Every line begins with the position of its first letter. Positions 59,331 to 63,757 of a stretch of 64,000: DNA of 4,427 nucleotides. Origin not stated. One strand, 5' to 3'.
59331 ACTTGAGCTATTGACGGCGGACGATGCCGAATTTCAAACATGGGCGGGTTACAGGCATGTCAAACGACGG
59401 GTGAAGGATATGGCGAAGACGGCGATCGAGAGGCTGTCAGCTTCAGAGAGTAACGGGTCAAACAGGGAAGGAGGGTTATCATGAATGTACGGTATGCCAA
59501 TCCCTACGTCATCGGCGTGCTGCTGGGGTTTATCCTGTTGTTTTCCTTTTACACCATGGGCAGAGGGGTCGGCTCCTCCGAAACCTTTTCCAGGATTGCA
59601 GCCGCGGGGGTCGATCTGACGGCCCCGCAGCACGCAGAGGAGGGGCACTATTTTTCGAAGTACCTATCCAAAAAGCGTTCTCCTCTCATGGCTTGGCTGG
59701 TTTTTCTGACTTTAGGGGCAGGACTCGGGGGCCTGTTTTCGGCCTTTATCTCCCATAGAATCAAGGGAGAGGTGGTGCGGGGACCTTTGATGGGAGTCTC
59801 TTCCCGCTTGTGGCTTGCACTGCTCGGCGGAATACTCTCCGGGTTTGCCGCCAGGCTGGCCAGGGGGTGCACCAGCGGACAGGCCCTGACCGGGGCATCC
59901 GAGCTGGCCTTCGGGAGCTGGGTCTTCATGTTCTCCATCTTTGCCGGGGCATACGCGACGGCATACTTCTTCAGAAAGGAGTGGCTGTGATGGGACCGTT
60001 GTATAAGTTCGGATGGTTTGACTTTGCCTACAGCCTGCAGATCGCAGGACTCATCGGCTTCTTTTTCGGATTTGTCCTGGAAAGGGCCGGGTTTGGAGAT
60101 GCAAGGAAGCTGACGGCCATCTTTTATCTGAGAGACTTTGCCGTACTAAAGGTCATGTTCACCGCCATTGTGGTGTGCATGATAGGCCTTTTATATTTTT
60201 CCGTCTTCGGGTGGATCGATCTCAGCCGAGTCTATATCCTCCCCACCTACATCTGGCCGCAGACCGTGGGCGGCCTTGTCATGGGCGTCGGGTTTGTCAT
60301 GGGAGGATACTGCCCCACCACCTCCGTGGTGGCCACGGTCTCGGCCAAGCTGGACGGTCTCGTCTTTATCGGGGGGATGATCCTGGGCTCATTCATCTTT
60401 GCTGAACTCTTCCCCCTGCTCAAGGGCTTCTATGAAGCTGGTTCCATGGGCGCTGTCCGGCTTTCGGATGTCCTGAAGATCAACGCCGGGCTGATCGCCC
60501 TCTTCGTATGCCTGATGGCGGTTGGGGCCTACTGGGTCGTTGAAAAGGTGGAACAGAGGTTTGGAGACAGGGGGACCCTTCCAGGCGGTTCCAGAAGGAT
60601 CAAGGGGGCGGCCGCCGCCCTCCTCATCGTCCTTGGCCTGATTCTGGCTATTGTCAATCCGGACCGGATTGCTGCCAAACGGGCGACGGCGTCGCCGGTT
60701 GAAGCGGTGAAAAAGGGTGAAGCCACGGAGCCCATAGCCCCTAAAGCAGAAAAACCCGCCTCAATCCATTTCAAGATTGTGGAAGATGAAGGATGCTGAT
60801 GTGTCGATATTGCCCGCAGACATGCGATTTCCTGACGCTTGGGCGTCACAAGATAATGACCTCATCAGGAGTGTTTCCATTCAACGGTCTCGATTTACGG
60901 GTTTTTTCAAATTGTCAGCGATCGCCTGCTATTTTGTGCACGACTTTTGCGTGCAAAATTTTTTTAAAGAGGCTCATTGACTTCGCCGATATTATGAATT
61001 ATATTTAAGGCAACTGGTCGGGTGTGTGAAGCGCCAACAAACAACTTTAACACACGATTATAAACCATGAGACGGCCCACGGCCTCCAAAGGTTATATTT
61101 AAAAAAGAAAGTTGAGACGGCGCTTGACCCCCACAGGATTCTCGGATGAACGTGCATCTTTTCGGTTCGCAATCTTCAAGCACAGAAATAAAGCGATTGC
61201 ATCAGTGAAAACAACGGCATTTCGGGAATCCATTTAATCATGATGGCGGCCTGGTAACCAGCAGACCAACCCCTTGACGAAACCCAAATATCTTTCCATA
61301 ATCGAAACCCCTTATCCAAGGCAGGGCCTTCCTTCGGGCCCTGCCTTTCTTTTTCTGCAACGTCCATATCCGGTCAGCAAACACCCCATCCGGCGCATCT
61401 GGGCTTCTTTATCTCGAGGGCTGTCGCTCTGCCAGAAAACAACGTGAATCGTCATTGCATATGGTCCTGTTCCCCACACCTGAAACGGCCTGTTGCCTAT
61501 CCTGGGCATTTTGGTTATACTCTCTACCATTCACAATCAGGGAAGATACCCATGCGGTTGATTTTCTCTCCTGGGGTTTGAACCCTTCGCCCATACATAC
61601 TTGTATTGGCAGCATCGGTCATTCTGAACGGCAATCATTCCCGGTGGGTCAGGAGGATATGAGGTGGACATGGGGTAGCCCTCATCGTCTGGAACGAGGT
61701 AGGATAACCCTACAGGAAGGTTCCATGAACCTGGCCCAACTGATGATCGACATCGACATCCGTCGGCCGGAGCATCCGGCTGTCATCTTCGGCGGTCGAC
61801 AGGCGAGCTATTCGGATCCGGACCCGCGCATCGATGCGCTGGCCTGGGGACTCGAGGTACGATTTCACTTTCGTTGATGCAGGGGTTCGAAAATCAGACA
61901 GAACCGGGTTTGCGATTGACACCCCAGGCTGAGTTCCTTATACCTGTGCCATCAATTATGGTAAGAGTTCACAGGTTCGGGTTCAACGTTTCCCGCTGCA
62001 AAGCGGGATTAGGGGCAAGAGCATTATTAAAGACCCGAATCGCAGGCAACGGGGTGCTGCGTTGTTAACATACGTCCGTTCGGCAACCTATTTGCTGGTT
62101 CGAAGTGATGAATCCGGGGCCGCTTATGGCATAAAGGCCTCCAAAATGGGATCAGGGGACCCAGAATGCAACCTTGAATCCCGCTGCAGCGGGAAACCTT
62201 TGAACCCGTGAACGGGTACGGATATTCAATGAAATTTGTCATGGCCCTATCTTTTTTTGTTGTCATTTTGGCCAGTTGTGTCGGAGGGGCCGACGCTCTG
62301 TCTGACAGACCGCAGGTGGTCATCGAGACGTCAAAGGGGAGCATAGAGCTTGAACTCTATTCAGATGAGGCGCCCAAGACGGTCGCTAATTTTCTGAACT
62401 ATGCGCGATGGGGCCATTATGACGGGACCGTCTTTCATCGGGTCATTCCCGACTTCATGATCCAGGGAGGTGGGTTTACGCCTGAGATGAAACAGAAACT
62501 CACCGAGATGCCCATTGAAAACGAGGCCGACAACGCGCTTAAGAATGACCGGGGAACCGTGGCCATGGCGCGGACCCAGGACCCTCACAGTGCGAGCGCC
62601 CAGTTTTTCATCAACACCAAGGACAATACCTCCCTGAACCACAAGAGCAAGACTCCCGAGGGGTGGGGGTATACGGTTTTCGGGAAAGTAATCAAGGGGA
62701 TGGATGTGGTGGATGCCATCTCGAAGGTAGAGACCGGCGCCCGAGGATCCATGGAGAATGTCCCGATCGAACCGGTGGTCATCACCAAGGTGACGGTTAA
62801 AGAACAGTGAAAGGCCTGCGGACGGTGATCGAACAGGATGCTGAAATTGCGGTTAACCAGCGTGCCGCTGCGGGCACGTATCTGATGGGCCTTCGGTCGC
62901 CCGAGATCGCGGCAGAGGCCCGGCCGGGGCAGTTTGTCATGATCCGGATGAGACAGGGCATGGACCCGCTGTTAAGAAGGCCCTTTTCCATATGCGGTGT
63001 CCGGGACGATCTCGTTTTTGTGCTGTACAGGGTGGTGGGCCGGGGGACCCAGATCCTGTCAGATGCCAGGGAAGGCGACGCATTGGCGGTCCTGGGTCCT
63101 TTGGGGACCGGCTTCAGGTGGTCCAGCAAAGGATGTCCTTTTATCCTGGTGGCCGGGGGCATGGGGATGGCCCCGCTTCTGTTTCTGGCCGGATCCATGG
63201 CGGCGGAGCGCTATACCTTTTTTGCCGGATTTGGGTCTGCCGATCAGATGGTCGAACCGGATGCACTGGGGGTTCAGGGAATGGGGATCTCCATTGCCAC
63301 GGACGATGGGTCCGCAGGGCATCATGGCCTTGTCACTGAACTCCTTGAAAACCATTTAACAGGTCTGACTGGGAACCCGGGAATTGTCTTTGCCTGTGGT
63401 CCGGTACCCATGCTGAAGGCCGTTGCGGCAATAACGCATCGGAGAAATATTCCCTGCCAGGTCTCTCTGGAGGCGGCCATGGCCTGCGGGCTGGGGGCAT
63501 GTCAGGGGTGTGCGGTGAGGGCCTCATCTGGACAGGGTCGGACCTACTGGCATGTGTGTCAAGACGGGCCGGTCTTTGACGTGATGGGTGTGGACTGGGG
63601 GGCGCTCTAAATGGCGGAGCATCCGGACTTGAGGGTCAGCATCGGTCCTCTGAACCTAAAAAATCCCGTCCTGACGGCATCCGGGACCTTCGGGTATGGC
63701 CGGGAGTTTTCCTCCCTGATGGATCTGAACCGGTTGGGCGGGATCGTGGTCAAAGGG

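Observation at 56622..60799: Possible chalcogen (S/Se) trafficking operon: TehB-like methyltransferase, Sec-rhodanese/diiron protein, VOC protein, HEAT protein and a split YeeE/YedE pair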

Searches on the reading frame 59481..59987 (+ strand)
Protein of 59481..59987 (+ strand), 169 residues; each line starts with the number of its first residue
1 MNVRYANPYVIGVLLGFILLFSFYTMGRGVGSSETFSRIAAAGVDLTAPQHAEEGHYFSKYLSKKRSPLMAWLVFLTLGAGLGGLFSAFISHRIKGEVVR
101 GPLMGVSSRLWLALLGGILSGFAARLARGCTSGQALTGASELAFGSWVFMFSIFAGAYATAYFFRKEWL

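Call 5: search_protein_families(library=pfam, proteins=[window:59481-59987:+], max_evalue=0.01)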
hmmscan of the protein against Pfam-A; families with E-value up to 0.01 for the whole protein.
window:59481-59987:+ (169 aa): 1 family
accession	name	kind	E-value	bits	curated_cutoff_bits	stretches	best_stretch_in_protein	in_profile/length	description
PF04143.19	Sulf_transp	-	2.1e-16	60.8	27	1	6-158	177-309/310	Sulphur transport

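Call 18: search_protein_families(library=ncbifam, proteins=[window:59481-59987:+], max_evalue=0.001)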
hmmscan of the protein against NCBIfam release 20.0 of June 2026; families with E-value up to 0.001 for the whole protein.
window:59481-59987:+ (169 aa): 3 families
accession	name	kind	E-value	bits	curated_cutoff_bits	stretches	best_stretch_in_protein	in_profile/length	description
NF033796.1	selen_YedE_FdhT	exception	1.1e-11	44.5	350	1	56-166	56-160/387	selenium metabolism membrane protein YedE/FdhT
NF052577.1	ThSTportTsuASprch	equivalog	7.6e-08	32.1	400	1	69-163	237-326/330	thiosulfate transporter TsuA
NF041049.1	thio_trans_TsuA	exception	3.7e-07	29.6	645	1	8-164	199-335/348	thiosulfate utilization transporter TsuA/YeeE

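Call 44: find_homologous_proteins(query=window:59481-59987:+, max_evalue=0.00001)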
Query window:59481-59987:+ (169 aa): 2588 proteins with E <= 0.00001 among 3036 candidates; the best 120 are listed.
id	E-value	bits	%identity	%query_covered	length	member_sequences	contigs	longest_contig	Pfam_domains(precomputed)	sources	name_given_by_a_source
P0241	3.9e-102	357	99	100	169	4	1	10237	PF04143.20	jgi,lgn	-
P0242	1.9e-92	326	91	100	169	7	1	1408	PF04143.20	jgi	jgi:uncharacterized membrane protein YedE/YeeE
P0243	1.2e-91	323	89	100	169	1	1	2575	PF04143.20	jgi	jgi:uncharacterized protein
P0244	3.5e-91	322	89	100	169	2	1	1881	PF04143.20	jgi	-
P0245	7.8e-91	320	88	100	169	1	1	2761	PF04143.20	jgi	jgi:uncharacterized protein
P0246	4.8e-90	318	88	100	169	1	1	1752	PF04143.20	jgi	jgi:uncharacterized membrane protein YedE/YeeE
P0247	6.1e-90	317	88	100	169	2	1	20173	PF04143.20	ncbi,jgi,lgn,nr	ncbi:MAG: YeeE/YedE family protein [Deltaproteobacteria bacterium]|jgi:uncharacterized protein|nr:Ye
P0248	1.2e-89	317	88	100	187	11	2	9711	PF04143.20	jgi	jgi:hypothetical protein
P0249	1.3e-88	313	87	100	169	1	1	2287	PF04143.20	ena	-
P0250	3.7e-87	308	85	100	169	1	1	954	PF04143.20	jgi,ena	-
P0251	4.2e-87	308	86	100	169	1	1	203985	PF04143.20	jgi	-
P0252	4.3e-87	308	85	100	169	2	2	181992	PF04143.20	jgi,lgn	-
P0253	5.1e-87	308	87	100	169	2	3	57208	PF04143.20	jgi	jgi:uncharacterized protein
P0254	7.0e-87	308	85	100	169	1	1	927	PF04143.20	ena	-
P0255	7.2e-87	308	86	100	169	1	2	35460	PF04143.20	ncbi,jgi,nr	ncbi:MAG: YeeE/YedE family protein [Deltaproteobacteria bacterium]|jgi:uncharacterized membrane prot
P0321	4.9e-79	282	79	100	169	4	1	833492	PF04143.20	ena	-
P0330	1.9e-78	280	81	98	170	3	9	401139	PF04143.20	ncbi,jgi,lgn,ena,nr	ncbi:MAG: YeeE/YedE family protein [Deltaproteobacteria bacterium]|nr:YeeE/YedE family protein [Delt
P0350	2.9e-77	276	79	98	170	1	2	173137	PF04143.20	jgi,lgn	-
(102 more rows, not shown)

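Call 46: find_encoding_contigs(protein=P0321, flank=8000, max_places=1)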
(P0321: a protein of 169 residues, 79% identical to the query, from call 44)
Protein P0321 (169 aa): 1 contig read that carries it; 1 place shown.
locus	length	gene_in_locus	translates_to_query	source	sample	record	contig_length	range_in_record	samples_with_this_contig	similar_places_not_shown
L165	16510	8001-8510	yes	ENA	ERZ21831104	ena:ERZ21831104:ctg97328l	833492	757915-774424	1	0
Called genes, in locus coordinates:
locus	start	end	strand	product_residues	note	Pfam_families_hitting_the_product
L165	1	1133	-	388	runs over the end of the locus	PF05977:MFS_3, PF07690:MFS_1, PF06779:MFS_4 (weak), PF00083:Sugar_tr, PF07690:MFS_1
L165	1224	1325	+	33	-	-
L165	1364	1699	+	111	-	PF11742:DUF3302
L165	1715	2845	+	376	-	-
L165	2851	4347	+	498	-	PF02321:OEP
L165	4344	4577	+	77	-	-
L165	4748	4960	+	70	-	-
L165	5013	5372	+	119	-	-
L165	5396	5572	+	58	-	-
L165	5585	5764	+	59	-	PF00301:Rubredoxin, PF21349:RUBY_RBDX (faint)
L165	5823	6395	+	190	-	PF00210:Ferritin, PF02915:Rubrerythrin, PF23458:DUF7130 (weak), PF21349:RUBY_RBDX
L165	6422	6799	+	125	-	PF06397:Desulfoferrod_N, PF01880:Desulfoferrodox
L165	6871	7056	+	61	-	PF08271:Zn_Ribbon_TF (weak)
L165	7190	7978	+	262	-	PF13646:HEAT_2 (faint)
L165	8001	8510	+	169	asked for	PF04143:Sulf_transp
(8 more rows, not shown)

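Call 47: find_encoding_contigs(protein=P0330, flank=8000, max_places=2)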
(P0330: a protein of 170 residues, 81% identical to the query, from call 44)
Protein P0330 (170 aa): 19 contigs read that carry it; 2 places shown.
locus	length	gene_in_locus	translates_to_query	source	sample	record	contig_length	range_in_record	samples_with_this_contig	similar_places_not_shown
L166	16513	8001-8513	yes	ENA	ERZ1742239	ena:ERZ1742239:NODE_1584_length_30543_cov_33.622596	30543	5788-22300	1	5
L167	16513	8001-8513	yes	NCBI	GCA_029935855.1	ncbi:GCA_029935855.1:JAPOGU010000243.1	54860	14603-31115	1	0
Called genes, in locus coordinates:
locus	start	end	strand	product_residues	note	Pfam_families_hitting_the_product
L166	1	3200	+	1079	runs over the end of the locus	PF27218:MJ0043_C, PF00580:UvrD-helicase, PF13245:AAA_19, PF13604:AAA_30 (faint), PF13361:UvrD_C, PF13538:UvrD_C_2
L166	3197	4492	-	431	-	PF01808:AICARFT_IMPCHas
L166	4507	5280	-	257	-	PF02649:GCHY-1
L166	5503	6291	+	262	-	PF04536:TPM_phosphatase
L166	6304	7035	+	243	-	-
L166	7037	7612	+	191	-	PF04011:LemA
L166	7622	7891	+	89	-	PF01713:Smr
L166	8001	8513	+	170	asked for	PF04143:Sulf_transp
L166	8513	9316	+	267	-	PF20398:DUF6691 (weak), PF04143:Sulf_transp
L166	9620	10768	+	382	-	PF04055:Radical_SAM (weak)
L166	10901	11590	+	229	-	PF00027:cNMP_binding, PF07238:PilZ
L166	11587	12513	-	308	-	PF02390:Methyltransf_4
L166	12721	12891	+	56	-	-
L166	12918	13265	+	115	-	-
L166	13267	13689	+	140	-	-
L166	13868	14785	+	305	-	PF04055:Radical_SAM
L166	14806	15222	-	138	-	PF13279:4HBT_2, PF03061:4HBT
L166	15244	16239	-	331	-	PF02881:SRP54_N, PF13604:AAA_30, PF06414:Zeta_toxin (weak), PF00448:SRP54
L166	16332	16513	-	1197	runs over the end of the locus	PF02463:SMC_N, PF13175:AAA_15, PF02463:SMC_N, PF06470:SMC_hinge, PF13304:AAA_21 (weak)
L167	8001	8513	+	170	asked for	PF04143:Sulf_transp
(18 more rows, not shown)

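Call 48: find_encoding_contigs(protein=P0350, flank=8000, max_places=1)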
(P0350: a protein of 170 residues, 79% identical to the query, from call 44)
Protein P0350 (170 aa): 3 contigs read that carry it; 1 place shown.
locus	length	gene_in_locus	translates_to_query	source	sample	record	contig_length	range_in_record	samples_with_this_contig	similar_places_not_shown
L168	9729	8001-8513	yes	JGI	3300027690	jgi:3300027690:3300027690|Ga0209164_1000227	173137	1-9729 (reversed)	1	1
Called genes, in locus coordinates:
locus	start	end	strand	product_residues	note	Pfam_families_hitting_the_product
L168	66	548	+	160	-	PF02915:Rubrerythrin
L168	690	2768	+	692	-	PF04879:Molybdop_Fe4S4, PF00384:Molybdopterin, PF01568:Molydop_binding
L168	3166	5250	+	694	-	PF03190:Thioredox_DsbH, PF13899:Thioredoxin_7, PF07470:Glyco_hydro_88 (faint)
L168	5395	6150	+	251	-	PF04536:TPM_phosphatase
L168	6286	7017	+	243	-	PF01909:NTP_transf_2 (faint)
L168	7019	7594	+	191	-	PF04011:LemA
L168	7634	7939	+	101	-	PF01713:Smr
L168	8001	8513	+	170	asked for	PF04143:Sulf_transp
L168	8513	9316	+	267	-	PF20398:DUF6691, PF04143:Sulf_transp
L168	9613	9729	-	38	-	?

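Call 72: search_solved_structures(query=window:59481-59987:+, max_evalue=1, show_alignments=2)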
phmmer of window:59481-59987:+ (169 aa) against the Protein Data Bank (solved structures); distinct sequences matched with E-value up to 1: 4.
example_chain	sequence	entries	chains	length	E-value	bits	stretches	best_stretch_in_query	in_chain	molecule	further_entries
8j4c_B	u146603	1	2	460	0.0053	19.9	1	79-163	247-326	Spirochaeta thermophila YeeE(TsuA)-YeeD(TsuB),UPF0033 domain-containing protein, SirA-like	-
8k1r_B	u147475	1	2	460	0.0053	19.9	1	79-163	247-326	Spirochaeta thermophila YeeE(TsuA)-YeeD(TsuB),UPF0033 domain-containing protein, SirA-like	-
6lep_A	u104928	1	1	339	0.0054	19.9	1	78-163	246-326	Sulf_transp domain-containing protein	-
6leo_A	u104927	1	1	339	0.0076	19.4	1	78-163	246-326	Sulf_transp domain-containing protein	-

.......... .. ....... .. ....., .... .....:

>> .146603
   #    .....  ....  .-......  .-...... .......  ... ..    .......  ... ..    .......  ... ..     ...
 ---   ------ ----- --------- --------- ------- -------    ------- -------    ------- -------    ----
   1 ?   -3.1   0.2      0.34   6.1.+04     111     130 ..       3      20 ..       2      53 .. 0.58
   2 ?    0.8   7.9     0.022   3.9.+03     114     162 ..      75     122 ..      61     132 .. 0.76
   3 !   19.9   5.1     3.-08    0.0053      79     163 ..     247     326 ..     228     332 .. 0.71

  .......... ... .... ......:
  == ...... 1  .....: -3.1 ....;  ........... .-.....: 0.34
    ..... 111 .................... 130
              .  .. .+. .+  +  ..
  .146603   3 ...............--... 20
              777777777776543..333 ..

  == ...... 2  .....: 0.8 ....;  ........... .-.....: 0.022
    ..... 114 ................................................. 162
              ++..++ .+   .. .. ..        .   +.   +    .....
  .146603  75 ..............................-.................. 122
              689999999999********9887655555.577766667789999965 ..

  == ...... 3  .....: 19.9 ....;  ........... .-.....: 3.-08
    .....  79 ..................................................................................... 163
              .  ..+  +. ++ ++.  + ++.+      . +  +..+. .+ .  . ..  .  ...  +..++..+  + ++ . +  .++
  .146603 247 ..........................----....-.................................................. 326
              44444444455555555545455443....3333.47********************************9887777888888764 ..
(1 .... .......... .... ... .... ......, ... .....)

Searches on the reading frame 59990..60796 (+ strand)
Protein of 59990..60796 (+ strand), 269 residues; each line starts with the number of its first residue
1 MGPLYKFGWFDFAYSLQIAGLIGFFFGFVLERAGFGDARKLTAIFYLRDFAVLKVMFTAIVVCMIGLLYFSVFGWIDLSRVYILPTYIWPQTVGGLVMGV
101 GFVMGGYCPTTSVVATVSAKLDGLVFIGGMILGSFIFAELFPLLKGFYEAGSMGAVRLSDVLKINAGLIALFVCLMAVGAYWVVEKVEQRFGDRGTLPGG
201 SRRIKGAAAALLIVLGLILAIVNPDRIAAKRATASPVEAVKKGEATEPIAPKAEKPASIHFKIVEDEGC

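Call 5: search_protein_families(library=pfam, proteins=[window:59990-60796:+], max_evalue=0.01)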
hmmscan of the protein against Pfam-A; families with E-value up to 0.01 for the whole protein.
window:59990-60796:+ (269 aa): 2 families
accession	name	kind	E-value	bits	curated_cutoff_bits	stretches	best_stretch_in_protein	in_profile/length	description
PF04143.19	Sulf_transp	-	1.6e-13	51.3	27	1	35-188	4-154/310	Sulphur transport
PF20398.3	DUF6691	-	8.2e-05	23.3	27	1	18-138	5-131/142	Family of unknown function (DUF6691)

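Call 18: search_protein_families(library=ncbifam, proteins=[window:59990-60796:+], max_evalue=0.001)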
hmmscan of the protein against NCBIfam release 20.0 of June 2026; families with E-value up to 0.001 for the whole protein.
window:59990-60796:+ (269 aa): 3 families
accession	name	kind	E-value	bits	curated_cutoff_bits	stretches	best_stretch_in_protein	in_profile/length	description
NF052577.1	ThSTportTsuASprch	equivalog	6.1e-07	29.1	400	1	21-110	7-93/330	thiosulfate transporter TsuA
TIGR04112.1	seleno_YedE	equivalog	3.7e-06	26.4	200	1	17-172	186-333/337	YedE family putative selenium transporter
NF033796.1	selen_YedE_FdhT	exception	3.8e-05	23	350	1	13-188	213-380/387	selenium metabolism membrane protein YedE/FdhT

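Call 73: search_solved_structures(query=window:59990-60796:+, max_evalue=1, show_alignments=2)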
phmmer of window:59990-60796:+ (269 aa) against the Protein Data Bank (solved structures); distinct sequences matched with E-value up to 1: 0.

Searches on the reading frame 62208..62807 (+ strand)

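Call 19: search_protein_families(library=pfam, proteins=[window:62208-62807:+], max_evalue=0.001)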
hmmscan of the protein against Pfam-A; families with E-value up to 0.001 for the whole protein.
window:62208-62807:+ (200 aa): 1 family
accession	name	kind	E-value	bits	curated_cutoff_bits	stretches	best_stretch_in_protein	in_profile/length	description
PF00160.26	Pro_isomerase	-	1e-50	172.5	21.7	1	37-197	2-159/159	Cyclophilin type peptidyl-prolyl cis-trans isomerase/CLD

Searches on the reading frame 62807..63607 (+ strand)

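Call 19: search_protein_families(library=pfam, proteins=[window:62807-63607:+], max_evalue=0.001)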
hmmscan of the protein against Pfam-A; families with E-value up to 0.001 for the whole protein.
window:62807-63607:+ (267 aa): 2 families
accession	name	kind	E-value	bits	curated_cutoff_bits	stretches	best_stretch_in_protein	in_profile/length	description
PF10418.14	DHODB_Fe-S_bind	-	2.3e-13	50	23.9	1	222-260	1-38/41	Iron-sulfur cluster binding domain of dihydroorotate dehydrogenase B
PF00175.26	NAD_binding_1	-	0.00085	20.4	22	0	115-207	2-108/109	Oxidoreductase NAD-binding domain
